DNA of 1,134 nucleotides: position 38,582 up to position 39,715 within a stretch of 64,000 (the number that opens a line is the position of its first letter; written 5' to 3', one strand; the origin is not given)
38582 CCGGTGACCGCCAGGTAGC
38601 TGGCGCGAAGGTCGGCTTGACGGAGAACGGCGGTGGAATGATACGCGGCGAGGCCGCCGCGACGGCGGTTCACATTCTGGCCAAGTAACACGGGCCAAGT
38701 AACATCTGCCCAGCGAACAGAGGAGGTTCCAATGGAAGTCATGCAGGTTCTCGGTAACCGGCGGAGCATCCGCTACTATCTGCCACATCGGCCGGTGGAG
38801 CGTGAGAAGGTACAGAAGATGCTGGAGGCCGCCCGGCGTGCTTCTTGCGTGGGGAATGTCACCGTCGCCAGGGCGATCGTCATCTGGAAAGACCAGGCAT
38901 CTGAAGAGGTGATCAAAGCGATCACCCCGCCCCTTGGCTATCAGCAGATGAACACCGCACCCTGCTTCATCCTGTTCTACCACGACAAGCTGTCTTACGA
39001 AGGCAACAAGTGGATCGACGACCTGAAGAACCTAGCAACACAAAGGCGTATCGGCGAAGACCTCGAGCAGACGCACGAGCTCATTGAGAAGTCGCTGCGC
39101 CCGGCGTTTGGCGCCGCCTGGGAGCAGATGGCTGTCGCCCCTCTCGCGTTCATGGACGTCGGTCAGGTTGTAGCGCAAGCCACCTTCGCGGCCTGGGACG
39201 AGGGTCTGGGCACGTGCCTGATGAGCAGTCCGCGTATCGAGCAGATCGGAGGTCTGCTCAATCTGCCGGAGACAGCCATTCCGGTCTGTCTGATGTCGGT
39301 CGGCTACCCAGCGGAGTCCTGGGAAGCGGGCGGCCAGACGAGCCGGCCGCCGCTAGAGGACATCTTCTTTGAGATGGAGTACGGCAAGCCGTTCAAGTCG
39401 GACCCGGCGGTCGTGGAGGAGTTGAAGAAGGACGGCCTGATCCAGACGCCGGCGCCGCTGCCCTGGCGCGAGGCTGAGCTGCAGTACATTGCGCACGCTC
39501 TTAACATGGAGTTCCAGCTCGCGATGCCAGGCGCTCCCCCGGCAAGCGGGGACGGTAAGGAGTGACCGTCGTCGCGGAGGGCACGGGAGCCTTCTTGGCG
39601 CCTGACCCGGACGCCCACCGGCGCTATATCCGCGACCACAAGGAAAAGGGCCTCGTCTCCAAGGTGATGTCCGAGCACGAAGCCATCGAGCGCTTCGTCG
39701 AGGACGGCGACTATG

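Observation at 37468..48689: Gene set resembling steroid/lipid side-chain and ring catabolism located just upstream of the Mo-hydroxylase operon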

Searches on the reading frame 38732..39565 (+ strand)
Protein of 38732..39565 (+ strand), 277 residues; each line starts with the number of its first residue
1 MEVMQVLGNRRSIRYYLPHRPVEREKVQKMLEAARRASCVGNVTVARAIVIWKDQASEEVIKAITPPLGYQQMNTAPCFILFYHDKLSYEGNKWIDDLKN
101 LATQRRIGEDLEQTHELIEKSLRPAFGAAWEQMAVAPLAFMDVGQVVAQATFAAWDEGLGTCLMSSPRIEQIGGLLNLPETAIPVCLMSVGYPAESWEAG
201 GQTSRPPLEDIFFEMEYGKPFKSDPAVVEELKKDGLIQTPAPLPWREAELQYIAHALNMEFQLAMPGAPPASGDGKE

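Call 4: search_protein_families(library=pfam, proteins=[window:38732-39565:+], max_evalue=0.001)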
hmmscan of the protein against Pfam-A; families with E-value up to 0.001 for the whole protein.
window:38732-39565:+ (277 aa): 1 family
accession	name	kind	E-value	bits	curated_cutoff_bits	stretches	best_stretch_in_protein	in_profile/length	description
PF00881.29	Nitroreductase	-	1.4e-17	64.8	23.5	1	9-192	3-167/167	Nitroreductase family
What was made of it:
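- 38732..39565 (+): Nitroreductase-superfamily FMN protein (277 aa) with the RRSIR motif. It is the signature gene of the module. Its reaction is unknown. PF00881 (call 4).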

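Call 8: search_protein_families(library=ncbifam, proteins=[window:38732-39565:+], max_evalue=0.00001)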
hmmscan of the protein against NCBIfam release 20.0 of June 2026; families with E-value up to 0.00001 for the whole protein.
window:38732-39565:+ (277 aa): 2 families
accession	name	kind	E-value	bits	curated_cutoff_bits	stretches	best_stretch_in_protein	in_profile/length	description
NF008033.1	PRK10765.1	equivalog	1.6e-09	37.5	223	0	3-84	4-81/240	oxygen-insensitive NADPH nitroreductase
TIGR02476.1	BluB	equivalog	6.7e-08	32.1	150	0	2-64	8-69/205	5,6-dimethylbenzimidazole synthase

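Call 19: search_solved_structures(query=window:38732-39565:+, max_evalue=0.01)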
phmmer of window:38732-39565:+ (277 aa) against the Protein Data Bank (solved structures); distinct sequences matched with E-value up to 0.01: 23.
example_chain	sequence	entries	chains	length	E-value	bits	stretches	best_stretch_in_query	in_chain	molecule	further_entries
4g8s_A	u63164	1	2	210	4.1e-14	55.9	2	1-72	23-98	Nitroreductase family protein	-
4dn2_A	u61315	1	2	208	1.8e-11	47.3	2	141-213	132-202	Nitroreductase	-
5hdj_A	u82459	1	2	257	2.6e-10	43.5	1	115-217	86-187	NfrA1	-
8cqt_A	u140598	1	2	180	2.3e-09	40.4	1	1-85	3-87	Putative NADH dehydrogenase/NAD(P)H nitroreductase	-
3eof_A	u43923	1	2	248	3.1e-09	39.9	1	141-218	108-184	Putative oxidoreductase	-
3e10_A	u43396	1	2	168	1.6e-08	37.6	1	4-98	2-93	Putative NADH Oxidase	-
1nox_A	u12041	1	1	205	1e-06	31.7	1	9-211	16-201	NADH OXIDASE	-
3g14_A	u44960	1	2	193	1.2e-06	31.5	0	141-223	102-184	Nitroreductase family protein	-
1zch_A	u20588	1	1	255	1.4e-05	27.9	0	2-85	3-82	Hypothetical oxidoreductase ycnD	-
3m5k_A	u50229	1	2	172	0.00015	24.6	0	3-38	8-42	Putative NADH dehydrogenase/NAD(P)H nitroreductase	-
3kwk_A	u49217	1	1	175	0.00017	24.4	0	142-196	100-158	Putative NADH dehydrogenase/NAD(P)H nitroreductase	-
9exv_A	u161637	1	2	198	0.00031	23.5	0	143-196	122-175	Nitroreductase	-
3ge6_A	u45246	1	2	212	0.00048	22.9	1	3-211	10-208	Nitroreductase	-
3gr3_A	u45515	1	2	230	0.00048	22.9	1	2-211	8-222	Nitroreductase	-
8uc3_A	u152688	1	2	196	0.0016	21.2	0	143-196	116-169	Albonoursin synthase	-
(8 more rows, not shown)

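Call 31: find_homologous_proteins(query=window:38732-39565:+, max_evalue=1e-10)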
Query window:38732-39565:+ (277 aa): 2300 proteins with E <= 1e-10 among 4140 candidates; the best 120 are listed.
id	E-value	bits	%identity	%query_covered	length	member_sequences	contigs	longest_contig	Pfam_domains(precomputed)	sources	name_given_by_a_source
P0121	2.1e-172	590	95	100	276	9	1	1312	PF00881.30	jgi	-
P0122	3.6e-169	579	91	99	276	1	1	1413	PF00881.30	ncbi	-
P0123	7.6e-168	575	90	100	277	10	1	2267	PF00881.30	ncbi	-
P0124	1.1e-167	575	92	97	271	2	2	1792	PF00881.30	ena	-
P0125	4.7e-165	566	90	100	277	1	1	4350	PF00881.30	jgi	jgi:nitroreductase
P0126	5.6e-164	562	87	99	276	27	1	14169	PF00881.30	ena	-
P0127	2.7e-163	560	88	99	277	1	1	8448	PF00881.30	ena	-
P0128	2.9e-162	557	87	100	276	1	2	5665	PF00881.30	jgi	-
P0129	1.1e-161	555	86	99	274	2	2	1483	PF00881.30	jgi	jgi:nitroreductase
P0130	2.7e-161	554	87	99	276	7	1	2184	PF00881.30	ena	-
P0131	7.6e-156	536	83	100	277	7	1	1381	PF00881.30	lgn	-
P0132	1.7e-154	531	84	99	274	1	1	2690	PF00881.30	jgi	jgi:nitroreductase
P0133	3.6e-152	524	81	100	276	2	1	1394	PF00881.30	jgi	jgi:nitroreductase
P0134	4.9e-152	523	82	99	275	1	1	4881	PF00881.30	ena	-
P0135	2.0e-151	521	82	99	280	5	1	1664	PF00881.30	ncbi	-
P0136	5.0e-151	520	80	99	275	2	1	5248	PF00881.30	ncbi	-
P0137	8.0e-151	519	81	99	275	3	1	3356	PF00881.30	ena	-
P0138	2.8e-150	517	82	99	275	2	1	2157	PF00881.30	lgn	-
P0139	2.8e-149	514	81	99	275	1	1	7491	PF00881.30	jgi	jgi:nitroreductase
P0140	2.9e-149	514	81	99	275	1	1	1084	PF00881.30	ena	-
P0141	8.0e-149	513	80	98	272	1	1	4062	PF00881.30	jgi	jgi:nitroreductase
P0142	1.1e-148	512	81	97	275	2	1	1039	PF00881.30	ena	-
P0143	1.8e-148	511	81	100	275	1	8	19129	PF00881.30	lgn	-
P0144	2.1e-148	511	81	99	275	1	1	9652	PF00881.30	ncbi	-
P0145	2.9e-148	511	81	97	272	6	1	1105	PF00881.30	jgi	-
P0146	5.4e-148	510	79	99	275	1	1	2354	PF00881.30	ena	-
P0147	6.6e-148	510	80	99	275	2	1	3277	PF00881.30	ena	-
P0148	7.1e-148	510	80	99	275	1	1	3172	PF00881.30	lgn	-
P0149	7.3e-148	509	81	99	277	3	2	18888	PF00881.30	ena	-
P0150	1.6e-147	508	80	99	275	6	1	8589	PF00881.30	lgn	-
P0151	1.9e-147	508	80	99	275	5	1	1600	PF00881.30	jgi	-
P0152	4.6e-147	507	81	99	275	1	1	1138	PF00881.30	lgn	-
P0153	5.6e-147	507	82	97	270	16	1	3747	PF00881.30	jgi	jgi:nitroreductase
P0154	5.7e-147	507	79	99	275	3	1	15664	PF00881.30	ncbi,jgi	jgi:nitroreductase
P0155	9.4e-147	506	79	99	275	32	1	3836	PF00881.30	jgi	jgi:nitroreductase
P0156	1.4e-146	505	79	99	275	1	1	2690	PF00881.30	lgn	-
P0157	1.4e-146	505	78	99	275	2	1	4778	PF00881.30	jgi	jgi:nitroreductase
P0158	8.6e-146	503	79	99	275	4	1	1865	PF00881.30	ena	-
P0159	1.2e-145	502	78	99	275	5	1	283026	PF00881.30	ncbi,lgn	-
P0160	1.7e-145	502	79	99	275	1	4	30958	PF00881.30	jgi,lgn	jgi:nitroreductase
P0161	5.2e-145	500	79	100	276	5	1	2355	PF00881.30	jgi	-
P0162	1.5e-144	499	79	99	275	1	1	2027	PF00881.30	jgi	jgi:nitroreductase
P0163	1.1e-143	496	77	99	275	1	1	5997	PF00881.30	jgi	jgi:nitroreductase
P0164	1.7e-143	495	77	99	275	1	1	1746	PF00881.30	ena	-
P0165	7.3e-140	483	75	99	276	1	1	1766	PF00881.30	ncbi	-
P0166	1.5e-137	476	74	99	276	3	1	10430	PF00881.30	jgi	jgi:nitroreductase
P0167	1.1e-128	447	72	96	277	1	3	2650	PF00881.30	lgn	-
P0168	4.8e-128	444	69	100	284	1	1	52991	PF00881.30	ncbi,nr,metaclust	ncbi:MAG: hypothetical protein A2148_10020 [Chloroflexi bacterium RBG_16_68_14]|nr:MAG: hypothetical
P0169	7.5e-128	444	73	94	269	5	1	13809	PF00881.30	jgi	jgi:nitroreductase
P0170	1.7e-127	443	73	94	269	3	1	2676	PF00881.30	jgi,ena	-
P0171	2.7e-127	442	71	96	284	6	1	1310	PF00881.30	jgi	-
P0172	1.2e-126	440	72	95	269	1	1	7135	PF00881.30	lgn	-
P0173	3.6e-126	438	71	95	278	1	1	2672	PF00881.30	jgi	jgi:nitroreductase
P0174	5.8e-126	438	70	95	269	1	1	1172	PF00881.30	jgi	-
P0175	1.5e-125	436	71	95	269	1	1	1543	PF00881.30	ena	-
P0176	1.5e-125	436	70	95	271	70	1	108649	PF00881.30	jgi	jgi:nitroreductase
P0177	4.2e-125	435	70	96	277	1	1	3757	PF00881.30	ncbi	-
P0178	7.9e-125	434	72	94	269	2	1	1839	PF00881.30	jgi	jgi:nitroreductase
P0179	9.8e-125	434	71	96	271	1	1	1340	PF00881.30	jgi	jgi:nitroreductase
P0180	1.1e-124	433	68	97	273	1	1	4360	PF00881.30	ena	-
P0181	1.9e-124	433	69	99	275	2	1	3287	PF00881.30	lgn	-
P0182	2.1e-124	433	69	97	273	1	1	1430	PF00881.30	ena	-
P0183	2.4e-124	432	70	95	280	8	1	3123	PF00881.30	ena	-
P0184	2.6e-124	432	69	97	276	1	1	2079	PF00881.30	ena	-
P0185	3.1e-124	432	72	94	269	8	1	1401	PF00881.30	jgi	jgi:nitroreductase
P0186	3.7e-124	432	70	95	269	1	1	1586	PF00881.30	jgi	-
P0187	3.8e-124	432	71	95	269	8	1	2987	PF00881.30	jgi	-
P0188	4.9e-124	431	71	95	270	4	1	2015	PF00881.30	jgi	jgi:nitroreductase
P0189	1.1e-123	430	71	95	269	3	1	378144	PF00881.30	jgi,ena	-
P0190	1.6e-123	430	71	95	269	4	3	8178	PF00881.30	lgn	-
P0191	3.1e-123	429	70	95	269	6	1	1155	PF00881.30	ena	-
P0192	8.2e-123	427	71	94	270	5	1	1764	PF00881.30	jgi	jgi:nitroreductase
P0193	1.1e-122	427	67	99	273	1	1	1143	PF00881.30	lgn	-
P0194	1.3e-122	427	68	96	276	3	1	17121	PF00881.30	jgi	jgi:nitroreductase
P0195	1.4e-122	427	69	97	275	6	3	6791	PF00881.30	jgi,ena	-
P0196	2.6e-122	426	67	98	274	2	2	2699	PF00881.30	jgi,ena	-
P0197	3.1e-122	425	68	99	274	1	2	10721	PF00881.30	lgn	-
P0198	3.4e-122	425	71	95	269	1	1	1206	PF00881.30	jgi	jgi:nitroreductase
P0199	5.6e-122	425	69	97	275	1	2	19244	PF00881.30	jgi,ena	-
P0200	6.1e-122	424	70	95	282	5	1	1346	PF00881.30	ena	-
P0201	6.6e-122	424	68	99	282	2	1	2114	PF00881.30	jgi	jgi:nitroreductase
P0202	9.6e-122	424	69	99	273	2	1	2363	PF00881.30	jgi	jgi:nitroreductase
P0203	1.3e-121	423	68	97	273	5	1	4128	PF00881.30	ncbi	-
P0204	1.7e-121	423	66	100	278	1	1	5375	PF00881.30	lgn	-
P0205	1.9e-121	423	69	97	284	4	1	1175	PF00881.30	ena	-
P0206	2.0e-121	423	68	99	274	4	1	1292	PF00881.30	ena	-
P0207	2.5e-121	422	67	100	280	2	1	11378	PF00881.30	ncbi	-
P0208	2.9e-121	422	66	100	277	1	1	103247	PF00881.30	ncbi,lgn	-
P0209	1.7e-120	420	70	94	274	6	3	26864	PF00881.30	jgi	jgi:nitroreductase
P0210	1.8e-120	420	65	100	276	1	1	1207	PF00881.30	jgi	jgi:nitroreductase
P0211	1.8e-120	420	67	99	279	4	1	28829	PF00881.30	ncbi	-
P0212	1.9e-120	420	67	99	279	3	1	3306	PF00881.30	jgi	jgi:nitroreductase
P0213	2.4e-120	419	68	97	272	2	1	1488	PF00881.30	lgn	-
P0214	2.4e-120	419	70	94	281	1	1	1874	PF00881.30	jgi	jgi:nitroreductase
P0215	3.2e-120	419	69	95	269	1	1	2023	PF00881.30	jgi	jgi:nitroreductase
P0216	3.7e-120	419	67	99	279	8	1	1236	PF00881.30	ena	-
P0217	4.9e-120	418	66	95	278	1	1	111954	PF00881.30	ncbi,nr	ncbi:MAG: nitroreductase family protein [Dehalococcoidia bacterium]|nr:nitroreductase family protein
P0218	5.2e-120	418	70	94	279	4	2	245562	PF00881.30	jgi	jgi:nitroreductase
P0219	5.4e-120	418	70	94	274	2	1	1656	PF00881.30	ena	-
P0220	5.4e-120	418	66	99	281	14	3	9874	PF00881.30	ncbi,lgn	-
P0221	7.3e-120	418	68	99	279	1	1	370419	PF00881.30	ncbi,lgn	-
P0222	7.5e-120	418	66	99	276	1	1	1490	PF00881.30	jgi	jgi:nitroreductase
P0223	1.2e-119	417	69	97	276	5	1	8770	PF00881.30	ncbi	-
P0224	1.7e-119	416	68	99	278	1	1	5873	PF00881.30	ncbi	-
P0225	1.7e-119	416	68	94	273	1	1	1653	PF00881.30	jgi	jgi:nitroreductase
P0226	1.7e-119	416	67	99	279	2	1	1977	PF00881.30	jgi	jgi:nitroreductase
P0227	1.8e-119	416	66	100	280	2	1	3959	PF00881.30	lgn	-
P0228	2.0e-119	416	69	94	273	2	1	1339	PF00881.30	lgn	-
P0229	2.2e-119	416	69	94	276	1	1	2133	PF00881.30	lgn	-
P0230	2.6e-119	416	70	94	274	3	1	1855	PF00881.30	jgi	jgi:nitroreductase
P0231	2.7e-119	416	66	99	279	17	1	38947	PF00881.30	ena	-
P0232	3.2e-119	416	67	98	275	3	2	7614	PF00881.30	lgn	-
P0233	3.6e-119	415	66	99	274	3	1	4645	PF00881.30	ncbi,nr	ncbi:MAG TPA: nitroreductase family protein [Dehalococcoidia bacterium]|nr:nitroreductase family pro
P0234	6.6e-119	415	70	94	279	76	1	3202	PF00881.30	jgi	jgi:nitroreductase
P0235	8.0e-119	414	68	95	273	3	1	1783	PF00881.30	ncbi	ncbi:MAG: nitroreductase family protein [Dehalococcoidia bacterium]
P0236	9.3e-119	414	67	94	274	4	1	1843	PF00881.30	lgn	-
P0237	9.4e-119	414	67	94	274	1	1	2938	PF00881.30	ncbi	-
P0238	1.1e-118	414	68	94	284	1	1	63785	PF00881.30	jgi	jgi:nitroreductase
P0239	1.5e-118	413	67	99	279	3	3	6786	PF00881.30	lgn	-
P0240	1.7e-118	413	66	99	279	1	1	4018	PF00881.30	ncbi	-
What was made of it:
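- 38732..39565 (+): 2300 homologues, almost all from Chloroflexi/Dehalococcoidia MAGs (call 31).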

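Call 32: find_encoding_contigs(protein=P0159, flank=10000, max_places=1)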
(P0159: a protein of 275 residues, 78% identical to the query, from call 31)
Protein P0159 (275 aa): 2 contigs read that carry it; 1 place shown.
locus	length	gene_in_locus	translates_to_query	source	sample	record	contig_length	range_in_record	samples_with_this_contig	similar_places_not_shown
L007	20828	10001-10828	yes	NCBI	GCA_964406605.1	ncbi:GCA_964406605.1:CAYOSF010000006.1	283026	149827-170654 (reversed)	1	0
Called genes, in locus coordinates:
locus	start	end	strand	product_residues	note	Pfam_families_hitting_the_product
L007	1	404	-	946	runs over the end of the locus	PF00384:Molybdopterin, PF01568:Molydop_binding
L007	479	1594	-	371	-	PF03205:MobB, PF02663:FmdE, PF01258:zf-dskA_traR (weak)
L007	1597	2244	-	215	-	PF02613:Nitrate_red_del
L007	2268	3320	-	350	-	PF13187:Fer4_9 (faint), PF12838:Fer4_7 (weak), PF13237:Fer4_10 (weak), PF13247:Fer4_11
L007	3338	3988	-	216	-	PF09459:EB_dh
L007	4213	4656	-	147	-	-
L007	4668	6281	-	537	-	PF00890:FAD_binding_2 (faint), PF01266:DAO (weak), PF01593:Amino_oxidase (weak), PF01946:Thi4 (weak), PF07992:Pyr_redox_2 (faint), PF13450:NAD_binding_8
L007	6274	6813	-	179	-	-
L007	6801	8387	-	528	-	PF00890:FAD_binding_2 (faint), PF01266:DAO (faint), PF13450:NAD_binding_8 (weak), PF01593:Amino_oxidase (weak)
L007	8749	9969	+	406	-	PF00108:Thiolase_N, PF00109:ketoacyl-synt (weak), PF02803:Thiolase_C, PF22691:Thiolase_C_1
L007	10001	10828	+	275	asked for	PF00881:Nitroreductase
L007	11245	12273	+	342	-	PF12838:Fer4_7 (faint), PF00037:Fer4 (faint), PF13187:Fer4_9 (weak), PF00881:Nitroreductase, PF14512:TM1586_NiRdase (faint)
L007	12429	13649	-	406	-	PF00108:Thiolase_N, PF02803:Thiolase_C, PF22691:Thiolase_C_1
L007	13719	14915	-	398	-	PF02771:Acyl-CoA_dh_N, PF02770:Acyl-CoA_dh_M, PF00441:Acyl-CoA_dh_1, PF08028:Acyl-CoA_dh_2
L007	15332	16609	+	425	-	PF02771:Acyl-CoA_dh_N, PF02770:Acyl-CoA_dh_M, PF00441:Acyl-CoA_dh_1, PF08028:Acyl-CoA_dh_2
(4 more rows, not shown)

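Call 33: find_encoding_contigs(protein=P0189, flank=10000, max_places=1)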
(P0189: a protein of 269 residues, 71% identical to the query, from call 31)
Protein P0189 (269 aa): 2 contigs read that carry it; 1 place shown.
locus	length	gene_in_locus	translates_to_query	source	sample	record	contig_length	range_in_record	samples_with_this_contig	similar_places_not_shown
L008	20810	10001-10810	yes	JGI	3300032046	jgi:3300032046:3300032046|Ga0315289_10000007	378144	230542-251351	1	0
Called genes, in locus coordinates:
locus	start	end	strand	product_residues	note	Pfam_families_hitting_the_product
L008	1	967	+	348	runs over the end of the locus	PF13187:Fer4_9 (faint), PF12797:Fer4_2 (faint), PF12837:Fer4_6 (faint), PF13237:Fer4_10 (faint), PF13247:Fer4_11, PF12838:Fer4_7 (weak)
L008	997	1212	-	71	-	-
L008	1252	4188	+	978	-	PF00384:Molybdopterin, PF01568:Molydop_binding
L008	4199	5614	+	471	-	PF02133:Transp_cyt_pur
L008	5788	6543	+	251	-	PF00005:ABC_tran, PF13304:AAA_21 (faint)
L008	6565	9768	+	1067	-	PF12704:MacB_PCD, PF02687:FtsX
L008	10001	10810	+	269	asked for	PF00881:Nitroreductase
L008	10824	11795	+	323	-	PF01144:CoA_trans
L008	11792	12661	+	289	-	PF01144:CoA_trans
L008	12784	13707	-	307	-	PF04972:BON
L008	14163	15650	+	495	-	PF00033:Cytochrome_B, PF13631:Cytochrom_B_N_2, PF00032:Cytochrom_B_C (weak)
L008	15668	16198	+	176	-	PF00355:Rieske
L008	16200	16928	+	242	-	PF00034:Cytochrom_C, PF13442:Cytochrome_CBB3 (weak), PF13473:Cupredoxin_1 (weak)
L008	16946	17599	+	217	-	PF09459:EB_dh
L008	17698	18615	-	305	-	PF04055:Radical_SAM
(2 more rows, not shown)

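Call 34: find_encoding_contigs(protein=P0221, flank=10000, max_places=1)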
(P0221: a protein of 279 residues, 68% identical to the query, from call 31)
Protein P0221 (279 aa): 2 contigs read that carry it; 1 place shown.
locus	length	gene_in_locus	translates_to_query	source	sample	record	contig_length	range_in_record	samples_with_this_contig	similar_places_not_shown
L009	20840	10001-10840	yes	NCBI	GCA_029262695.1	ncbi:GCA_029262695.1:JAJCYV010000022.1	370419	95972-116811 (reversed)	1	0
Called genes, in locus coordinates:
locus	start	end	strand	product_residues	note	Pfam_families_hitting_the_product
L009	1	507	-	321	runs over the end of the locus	PF00005:ABC_tran, PF13175:AAA_15 (faint), PF13304:AAA_21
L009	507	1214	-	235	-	PF00440:TetR_N, PF16859:TetR_C_11 (faint), PF13977:TetR_C_6, PF16925:TetR_C_13 (weak)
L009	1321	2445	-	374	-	-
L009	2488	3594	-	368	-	PF01636:APH, PF02958:EcKL, PF07914:DUF1679 (weak)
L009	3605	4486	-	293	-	PF00106:adh_short, PF08659:KR, PF13561:adh_short_C2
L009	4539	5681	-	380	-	PF02771:Acyl-CoA_dh_N, PF02770:Acyl-CoA_dh_M, PF00441:Acyl-CoA_dh_1, PF08028:Acyl-CoA_dh_2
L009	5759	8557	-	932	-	PF00384:Molybdopterin, PF01568:Molydop_binding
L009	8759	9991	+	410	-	PF02771:Acyl-CoA_dh_N, PF02770:Acyl-CoA_dh_M, PF00441:Acyl-CoA_dh_1, PF08028:Acyl-CoA_dh_2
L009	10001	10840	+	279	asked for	PF00881:Nitroreductase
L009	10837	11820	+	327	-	PF01144:CoA_trans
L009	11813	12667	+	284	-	PF01144:CoA_trans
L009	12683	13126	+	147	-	PF12172:zf-ChsH2 (weak), PF01796:OB_ChsH2_C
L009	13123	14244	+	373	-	PF00108:Thiolase_N, PF02803:Thiolase_C, PF22691:Thiolase_C_1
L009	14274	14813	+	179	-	-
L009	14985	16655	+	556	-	PF00890:FAD_binding_2 (weak), PF01266:DAO (weak), PF01593:Amino_oxidase, PF01946:Thi4 (weak), PF07992:Pyr_redox_2 (faint), PF13450:NAD_binding_8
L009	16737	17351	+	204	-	PF00440:TetR_N, PF13977:TetR_C_6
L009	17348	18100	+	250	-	PF00005:ABC_tran, PF02463:SMC_N (faint), PF13304:AAA_21 (faint)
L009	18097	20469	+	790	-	PF12704:MacB_PCD (weak), PF02687:FtsX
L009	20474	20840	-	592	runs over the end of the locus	PF07287:AtuA, PF23544:AtuA_ferredoxin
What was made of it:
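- Three contexts reached through the nitroreductase-like protein alone all contain Mo subunits (calls 32-34). An AtuA (acyclic terpene utilisation) gene lies at the edge of L009 (call 34).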
